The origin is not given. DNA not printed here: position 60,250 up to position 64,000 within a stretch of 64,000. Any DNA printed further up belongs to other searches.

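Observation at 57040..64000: Giant open reading frame missing from the ORF track: LysM, M28-like peptidase, a long coiled coil and an FtsX/MacB permease fused in one polypeptide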

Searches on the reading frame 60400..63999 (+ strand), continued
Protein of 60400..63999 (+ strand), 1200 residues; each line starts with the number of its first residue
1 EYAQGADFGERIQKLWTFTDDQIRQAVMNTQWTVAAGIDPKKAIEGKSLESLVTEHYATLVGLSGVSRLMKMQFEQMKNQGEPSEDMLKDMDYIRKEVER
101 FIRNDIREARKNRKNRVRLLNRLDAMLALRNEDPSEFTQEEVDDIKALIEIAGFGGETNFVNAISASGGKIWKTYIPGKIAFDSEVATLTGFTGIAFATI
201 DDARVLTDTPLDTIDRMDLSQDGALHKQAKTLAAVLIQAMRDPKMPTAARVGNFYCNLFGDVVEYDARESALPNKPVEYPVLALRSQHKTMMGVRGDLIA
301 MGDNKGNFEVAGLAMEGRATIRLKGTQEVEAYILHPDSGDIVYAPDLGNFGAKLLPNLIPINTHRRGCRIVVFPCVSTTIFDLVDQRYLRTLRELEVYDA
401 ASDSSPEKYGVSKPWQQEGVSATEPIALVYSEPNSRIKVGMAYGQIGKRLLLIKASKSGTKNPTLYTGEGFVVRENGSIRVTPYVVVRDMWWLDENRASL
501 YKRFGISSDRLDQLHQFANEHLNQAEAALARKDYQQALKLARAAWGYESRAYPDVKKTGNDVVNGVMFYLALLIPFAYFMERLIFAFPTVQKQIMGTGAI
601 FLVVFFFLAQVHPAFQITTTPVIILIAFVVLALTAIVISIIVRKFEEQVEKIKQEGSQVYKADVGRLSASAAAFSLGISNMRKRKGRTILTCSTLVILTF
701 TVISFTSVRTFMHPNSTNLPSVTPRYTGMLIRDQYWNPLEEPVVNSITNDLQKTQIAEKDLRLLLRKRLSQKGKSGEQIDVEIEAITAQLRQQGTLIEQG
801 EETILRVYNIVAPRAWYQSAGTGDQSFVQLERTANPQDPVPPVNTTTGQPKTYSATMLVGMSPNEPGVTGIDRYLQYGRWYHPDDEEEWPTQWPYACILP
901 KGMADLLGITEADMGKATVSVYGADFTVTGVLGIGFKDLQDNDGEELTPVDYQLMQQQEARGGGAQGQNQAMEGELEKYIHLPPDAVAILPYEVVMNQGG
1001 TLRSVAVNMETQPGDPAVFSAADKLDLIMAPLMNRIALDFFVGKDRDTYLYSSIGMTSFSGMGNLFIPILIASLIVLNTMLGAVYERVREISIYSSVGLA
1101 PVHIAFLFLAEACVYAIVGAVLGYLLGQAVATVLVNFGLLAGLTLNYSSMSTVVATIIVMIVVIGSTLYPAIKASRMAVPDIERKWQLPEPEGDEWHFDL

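Call 47: find_encoding_contigs(protein=P0371, flank=10000, max_places=2)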
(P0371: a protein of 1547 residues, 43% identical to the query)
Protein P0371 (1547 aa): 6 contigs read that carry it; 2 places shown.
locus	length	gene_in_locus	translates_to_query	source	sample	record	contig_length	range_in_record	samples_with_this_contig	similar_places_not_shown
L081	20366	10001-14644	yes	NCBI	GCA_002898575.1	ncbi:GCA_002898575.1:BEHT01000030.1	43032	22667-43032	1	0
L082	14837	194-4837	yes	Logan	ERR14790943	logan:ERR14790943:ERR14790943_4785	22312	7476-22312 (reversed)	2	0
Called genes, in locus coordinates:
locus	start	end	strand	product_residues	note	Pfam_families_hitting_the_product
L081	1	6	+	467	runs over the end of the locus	PF14052:Caps_assemb_Wzi (faint)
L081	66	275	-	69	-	-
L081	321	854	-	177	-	PF13302:Acetyltransf_3, PF13420:Acetyltransf_4 (weak), PF00583:Acetyltransf_1, PF13673:Acetyltransf_10, PF13508:Acetyltransf_7, PF08445:FR47 (weak)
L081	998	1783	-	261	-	PF00218:IGPS, PF04131:NanE (faint)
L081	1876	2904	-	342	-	PF02885:Glycos_trans_3N, PF00591:Glycos_transf_3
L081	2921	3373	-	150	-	PF02502:LacAB_rpiB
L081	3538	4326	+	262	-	PF00106:adh_short, PF08659:KR, PF13561:adh_short_C2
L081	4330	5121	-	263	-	PF07963:N_methyl, PF07596:SBP_bac_10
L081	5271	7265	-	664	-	PF16177:ACAS_N, PF00501:AMP-binding, PF13193:AMP-binding_C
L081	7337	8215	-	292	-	PF08501:Shikimate_dh_N, PF01488:Shikimate_DH, PF03435:Sacchrp_dh_NADP (faint)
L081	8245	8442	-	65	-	PF02416:TatA_B_E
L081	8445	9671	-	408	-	PF01590:GAF (weak), PF13185:GAF_2, PF00990:GGDEF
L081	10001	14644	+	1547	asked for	PF04389:Peptidase_M28, PF02687:FtsX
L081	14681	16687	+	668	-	-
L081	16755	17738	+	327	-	PF00248:Aldo_ket_red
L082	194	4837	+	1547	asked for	PF04389:Peptidase_M28, PF02687:FtsX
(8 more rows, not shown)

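Call 48: find_encoding_contigs(protein=P0384, flank=10000, max_places=2)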
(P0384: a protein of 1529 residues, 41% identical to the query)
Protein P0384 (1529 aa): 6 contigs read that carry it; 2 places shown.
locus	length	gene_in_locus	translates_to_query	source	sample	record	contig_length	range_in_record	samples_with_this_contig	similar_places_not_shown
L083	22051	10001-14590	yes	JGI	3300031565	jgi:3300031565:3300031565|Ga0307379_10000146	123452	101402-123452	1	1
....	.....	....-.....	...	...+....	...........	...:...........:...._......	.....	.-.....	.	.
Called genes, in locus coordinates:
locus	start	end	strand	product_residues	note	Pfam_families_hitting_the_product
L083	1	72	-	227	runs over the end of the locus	-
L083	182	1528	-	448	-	PF00890:FAD_binding_2 (faint), PF01134:GIDA (faint), PF01266:DAO (faint), PF01494:FAD_binding_3 (faint), PF03486:HI0933_like (weak), PF05834:Lycopene_cycl (faint), PF13738:Pyr_redox_3 (weak), PF21688:FAD-depend_C, +1 more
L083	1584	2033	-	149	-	PF10604:Polyketide_cyc2, PF03364:Polyketide_cyc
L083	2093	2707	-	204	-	PF01726:LexA_DNA_bind, PF12802:MarR_2 (weak), PF00717:Peptidase_S24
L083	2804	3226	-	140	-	PF01951:Archease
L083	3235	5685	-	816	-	PF00521:DNA_topoisoIV, PF03989:DNA_gyraseA_C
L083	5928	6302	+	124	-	-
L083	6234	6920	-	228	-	-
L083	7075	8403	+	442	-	PF00675:Peptidase_M16, PF05193:Peptidase_M16_C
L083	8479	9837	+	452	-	PF00675:Peptidase_M16, PF05193:Peptidase_M16_C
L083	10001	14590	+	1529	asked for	PF04389:Peptidase_M28 (weak), PF12704:MacB_PCD (weak), PF02687:FtsX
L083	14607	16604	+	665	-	-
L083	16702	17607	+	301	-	-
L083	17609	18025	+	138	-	PF05402:PqqD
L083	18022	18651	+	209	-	PF02687:FtsX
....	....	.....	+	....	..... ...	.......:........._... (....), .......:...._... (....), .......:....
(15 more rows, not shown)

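Call 51: find_encoding_contigs(protein=P0363, flank=10000, max_places=1)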
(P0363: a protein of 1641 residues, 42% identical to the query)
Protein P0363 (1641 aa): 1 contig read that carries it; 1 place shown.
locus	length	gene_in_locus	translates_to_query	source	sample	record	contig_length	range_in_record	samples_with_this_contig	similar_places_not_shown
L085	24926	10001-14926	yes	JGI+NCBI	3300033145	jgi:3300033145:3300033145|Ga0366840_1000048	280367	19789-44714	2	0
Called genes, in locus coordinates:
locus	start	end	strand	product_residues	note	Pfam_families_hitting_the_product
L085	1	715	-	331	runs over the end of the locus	PF00294:PfkB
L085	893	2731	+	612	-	-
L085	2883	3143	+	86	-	-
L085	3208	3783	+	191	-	PF02915:Rubrerythrin, PF21349:RUBY_RBDX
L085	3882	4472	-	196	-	-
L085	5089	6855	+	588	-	-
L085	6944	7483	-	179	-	PF02572:CobA_CobO_BtuR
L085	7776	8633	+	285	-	PF02687:FtsX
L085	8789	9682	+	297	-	PF02463:SMC_N (faint), PF00005:ABC_tran, PF13304:AAA_21 (faint)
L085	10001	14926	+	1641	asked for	PF04389:Peptidase_M28 (weak), PF12704:MacB_PCD (weak), PF02687:FtsX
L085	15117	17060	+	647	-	PF03169:OPT (weak)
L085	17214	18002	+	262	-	PF07963:N_methyl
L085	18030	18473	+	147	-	-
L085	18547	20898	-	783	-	PF13439:Glyco_transf_4, PF20706:GT4-conflict (weak), PF00534:Glycos_transf_1, PF13692:Glyco_trans_1_4, PF20706:GT4-conflict, PF00534:Glycos_transf_1, PF13692:Glyco_trans_1_4, PF13524:Glyco_trans_1_2, +2 more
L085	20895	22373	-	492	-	PF04932:Wzy_C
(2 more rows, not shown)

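Call 52: find_encoding_contigs(protein=P0142, flank=10000, max_places=1)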
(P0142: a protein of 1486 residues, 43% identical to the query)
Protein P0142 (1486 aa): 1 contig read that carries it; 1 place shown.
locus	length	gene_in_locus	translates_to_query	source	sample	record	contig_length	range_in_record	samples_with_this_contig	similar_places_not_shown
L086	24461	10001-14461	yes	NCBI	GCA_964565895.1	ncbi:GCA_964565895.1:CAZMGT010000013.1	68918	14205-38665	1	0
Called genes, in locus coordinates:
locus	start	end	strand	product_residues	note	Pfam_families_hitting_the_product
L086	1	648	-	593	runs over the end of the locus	PF05580:Peptidase_S55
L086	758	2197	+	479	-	-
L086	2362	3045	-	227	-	-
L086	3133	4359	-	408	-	PF00579:tRNA-synt_1b, PF22421:SYY_C-terminal (weak), PF01479:S4 (weak)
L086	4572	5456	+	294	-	PF08902:DUF1848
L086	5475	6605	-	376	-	PF00248:Aldo_ket_red, PF13183:Fer4_8 (weak), PF13187:Fer4_9, PF13534:Fer4_17 (weak)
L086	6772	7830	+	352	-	-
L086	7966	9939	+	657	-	PF20581:DUF6785, PF20580:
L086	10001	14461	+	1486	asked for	PF04389:Peptidase_M28, PF02687:FtsX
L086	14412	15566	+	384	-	PF05787:PhoX (faint), PF02393:US22 (faint), PF24684:Vgb_lyase (faint), PF01731:Arylesterase (faint), PF25021:TEN_NHL (faint), PF06739:SBBP (faint), PF08450:SGL (weak), PF01436:NHL, +1 more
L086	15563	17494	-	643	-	PF16254:DUF4910, PF04389:Peptidase_M28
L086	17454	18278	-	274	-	PF02522:Antibiotic_NAT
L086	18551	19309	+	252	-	PF07963:N_methyl, PF07596:SBP_bac_10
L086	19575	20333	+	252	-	PF07963:N_methyl, PF07596:SBP_bac_10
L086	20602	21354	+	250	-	PF07963:N_methyl, PF07596:SBP_bac_10 (weak)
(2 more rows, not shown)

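Call 54: predict_structure(alignment_id=A2)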
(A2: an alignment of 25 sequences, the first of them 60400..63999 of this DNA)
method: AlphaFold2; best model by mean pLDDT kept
length: 1200 residues; sequences in the alignment: 25
mean_pLDDT: 37.6   pTM: 0.25
mean pLDDT of the five models: 37.6, 34.9, 34.6, 34.5, 33.2
residues with pLDDT >= 90: 0; 70-90: 53; 50-70: 190; < 50: 957
segments of 3 or more residues with pLDDT < 50: 1-7, 64-66, 85-87, 155-515, 544-585, 587-594, 607-750, 810-1010, 1028-1200
pLDDT, mean of each block of 10 residues (from residue 1): 38 67 67 56 58 67 56 68 50 64 64 63 69 63 64 41 24 21 22 27 28 30 34 33 26 22 20 24 25 20 21 22 31 28 27 29 27 23 27 30 29 28 24 23 23 33 38 34 33 28 32 52 59 54 42 27 31 40 45 50 50 38 41 42 37 30 26 29 30 32 26 23 23 30 43 64 72 73 79 70 65 28 26 37 43 29 26 26 35 34 43 42 38 25 25 29 24 23 33 23 34 56 49 33 24 23 30 36 30 29 35 38 36 34 30 40 40 32 31 30
secondary structure, 60 per line:
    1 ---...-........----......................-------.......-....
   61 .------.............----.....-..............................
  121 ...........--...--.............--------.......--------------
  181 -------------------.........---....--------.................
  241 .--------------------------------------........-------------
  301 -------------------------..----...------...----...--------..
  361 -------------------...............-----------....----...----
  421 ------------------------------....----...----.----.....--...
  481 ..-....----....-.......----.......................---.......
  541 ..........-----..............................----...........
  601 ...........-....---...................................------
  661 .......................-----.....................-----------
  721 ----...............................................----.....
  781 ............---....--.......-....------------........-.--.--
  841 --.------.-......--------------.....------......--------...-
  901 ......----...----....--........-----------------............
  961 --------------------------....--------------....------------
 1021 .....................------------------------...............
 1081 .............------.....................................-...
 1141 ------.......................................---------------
elements in order (helices of 4 or more, strands of 3 or more residues): H8-15 H20-41 H49-55 H57-61 H68-80 H85-89 H91-131 H139-151 H160-166 H200-208 H212-215 H224-241 H280-287 E332-334 E341-343 H380-394 H406-409 E451-454 E471-475 E478-482 E484-487 H492-495 H497-503 H508-530 H534-550 H556-585 H590-611 H613-616 H620-654 H661-683 H689-709 H725-752 E753-757 H758-771 H776-792 E796-799 E802-808 E810-813 E826-833 E852-857 H872-876 H883-888 E897-899 H901-906 E918-921 E924-931 H949-960 E987-990 E1005-1008 H1021-1041 H1066-1093 H1100-1136 H1147-1185

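Call 94: find_encoding_contigs(protein=P0381, flank=9000, max_places=1)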
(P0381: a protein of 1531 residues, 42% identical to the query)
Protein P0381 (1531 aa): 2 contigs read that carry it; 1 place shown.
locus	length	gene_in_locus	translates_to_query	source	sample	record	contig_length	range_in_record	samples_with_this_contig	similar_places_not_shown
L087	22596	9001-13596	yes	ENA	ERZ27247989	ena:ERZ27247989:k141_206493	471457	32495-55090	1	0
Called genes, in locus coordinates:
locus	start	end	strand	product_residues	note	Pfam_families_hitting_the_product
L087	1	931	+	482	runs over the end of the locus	PF02321:OEP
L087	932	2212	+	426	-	PF00202:Aminotran_3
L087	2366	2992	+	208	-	PF14417:MEDS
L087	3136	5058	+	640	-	PF20581:DUF6785, PF20580:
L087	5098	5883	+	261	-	PF01261:AP_endonuc_2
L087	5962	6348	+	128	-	PF02021:UPF0102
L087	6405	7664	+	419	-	PF01547:SBP_bac_1, PF13531:SBP_bac_11 (faint), PF13416:SBP_bac_8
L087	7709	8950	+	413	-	PF01694:Rhomboid, PF13424:TPR_12 (faint), PF13428:TPR_14 (faint), PF07719:TPR_2 (faint), PF13174:TPR_6 (faint)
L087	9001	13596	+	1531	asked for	PF04389:Peptidase_M28, PF02687:FtsX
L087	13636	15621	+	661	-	-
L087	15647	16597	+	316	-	-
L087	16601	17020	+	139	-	PF05402:PqqD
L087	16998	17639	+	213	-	PF02687:FtsX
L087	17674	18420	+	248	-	PF02463:SMC_N (faint), PF00005:ABC_tran, PF13304:AAA_21 (faint)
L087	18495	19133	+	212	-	-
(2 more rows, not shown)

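Call 95: find_encoding_contigs(protein=P0327, flank=9000, max_places=1)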
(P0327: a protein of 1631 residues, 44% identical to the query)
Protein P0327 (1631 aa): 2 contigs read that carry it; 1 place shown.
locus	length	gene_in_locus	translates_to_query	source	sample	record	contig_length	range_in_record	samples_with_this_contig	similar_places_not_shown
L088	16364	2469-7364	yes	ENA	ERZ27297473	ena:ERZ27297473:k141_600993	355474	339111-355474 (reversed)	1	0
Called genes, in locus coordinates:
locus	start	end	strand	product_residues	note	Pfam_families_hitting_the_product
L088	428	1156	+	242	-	PF02687:FtsX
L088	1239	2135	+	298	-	PF02463:SMC_N (faint), PF00005:ABC_tran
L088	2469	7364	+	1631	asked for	PF04389:Peptidase_M28, PF02687:FtsX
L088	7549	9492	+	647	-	-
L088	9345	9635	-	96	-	-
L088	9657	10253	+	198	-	PF07963:N_methyl, PF07596:SBP_bac_10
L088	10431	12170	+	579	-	PF01120:Alpha_L_fucos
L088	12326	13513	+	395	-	-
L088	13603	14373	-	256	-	PF01219:DAGK_prokar, PF01569:PAP2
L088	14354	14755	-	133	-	PF02130:YbeY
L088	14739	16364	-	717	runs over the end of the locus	PF07697:7TMR-HDED, PF07698:7TM-7TMR_HD, PF01966:HD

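Call 96: find_encoding_contigs(protein=P0404, flank=9000, max_places=1)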
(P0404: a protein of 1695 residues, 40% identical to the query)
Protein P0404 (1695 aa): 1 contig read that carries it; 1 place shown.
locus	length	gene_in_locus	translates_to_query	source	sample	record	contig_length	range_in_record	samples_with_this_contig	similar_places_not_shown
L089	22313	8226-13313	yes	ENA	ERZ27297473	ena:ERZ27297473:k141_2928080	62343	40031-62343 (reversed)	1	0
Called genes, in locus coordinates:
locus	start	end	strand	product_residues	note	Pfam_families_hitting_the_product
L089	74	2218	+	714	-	PF03633:Glyco_hydro_65C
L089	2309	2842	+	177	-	-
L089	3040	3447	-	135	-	PF01641:SelR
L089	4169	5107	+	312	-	PF20568:DUF6777 (weak)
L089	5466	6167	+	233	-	PF06082:YjbH (faint)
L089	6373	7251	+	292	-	PF00795:CN_hydrolase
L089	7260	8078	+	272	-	PF00795:CN_hydrolase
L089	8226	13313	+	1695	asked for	PF02687:FtsX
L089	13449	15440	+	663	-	-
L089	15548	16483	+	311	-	-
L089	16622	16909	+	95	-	PF05402:PqqD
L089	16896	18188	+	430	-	PF22461:SLBB_2 (faint), PF02687:FtsX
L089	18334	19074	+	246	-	PF02463:SMC_N (faint), PF00005:ABC_tran, PF13304:AAA_21 (faint)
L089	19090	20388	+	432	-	PF17820:PDZ_6, PF19238:Radical_SAM_2, PF04459:DUF512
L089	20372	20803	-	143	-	PF07681:DoxX, PF04173:DoxD (weak)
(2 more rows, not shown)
